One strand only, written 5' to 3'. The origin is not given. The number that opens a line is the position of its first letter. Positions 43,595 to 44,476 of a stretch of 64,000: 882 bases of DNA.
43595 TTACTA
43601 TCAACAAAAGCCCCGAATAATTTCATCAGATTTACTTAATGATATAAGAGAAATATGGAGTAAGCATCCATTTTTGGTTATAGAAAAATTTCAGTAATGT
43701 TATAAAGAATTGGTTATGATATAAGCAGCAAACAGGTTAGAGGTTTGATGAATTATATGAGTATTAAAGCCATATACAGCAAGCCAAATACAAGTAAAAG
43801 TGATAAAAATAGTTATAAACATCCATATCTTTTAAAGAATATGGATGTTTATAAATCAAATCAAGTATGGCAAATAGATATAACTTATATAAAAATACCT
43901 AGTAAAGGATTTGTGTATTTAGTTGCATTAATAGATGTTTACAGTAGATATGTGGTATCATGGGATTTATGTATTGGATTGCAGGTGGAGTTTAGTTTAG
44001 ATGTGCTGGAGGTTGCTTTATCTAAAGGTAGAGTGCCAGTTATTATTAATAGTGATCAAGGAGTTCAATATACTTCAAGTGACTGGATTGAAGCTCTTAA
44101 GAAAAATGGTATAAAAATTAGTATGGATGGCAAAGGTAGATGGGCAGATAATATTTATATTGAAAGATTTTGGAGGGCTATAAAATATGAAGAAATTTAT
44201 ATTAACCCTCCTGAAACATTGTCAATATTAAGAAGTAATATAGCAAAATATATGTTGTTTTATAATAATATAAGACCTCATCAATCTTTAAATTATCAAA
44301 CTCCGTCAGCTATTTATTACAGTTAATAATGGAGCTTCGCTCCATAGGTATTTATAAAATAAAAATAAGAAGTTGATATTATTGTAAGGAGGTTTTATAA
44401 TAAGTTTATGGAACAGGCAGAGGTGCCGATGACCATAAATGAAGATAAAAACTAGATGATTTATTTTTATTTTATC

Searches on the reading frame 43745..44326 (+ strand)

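Call 7: search_protein_families(library=pfam, max_evalue=1, proteins=[window:43745-44326:+])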
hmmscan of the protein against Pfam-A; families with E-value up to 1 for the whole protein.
window:43745-44326:+ (193 aa): 4 families
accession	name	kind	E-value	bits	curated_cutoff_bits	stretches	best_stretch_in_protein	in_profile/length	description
PF00665.32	rve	-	6.9e-23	81.3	32.6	1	37-131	3-100/102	Integrase core domain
PF13683.12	rve_3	-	1.7e-14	53.8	26.5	1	121-187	1-67/67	Integrase core domain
PF24764.1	rva_4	-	0.0002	21.6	26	1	35-147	4-113/194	Integrase core domain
PF13333.12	rve_2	-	0.00027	21.4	22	1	140-187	1-48/56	Integrase core domain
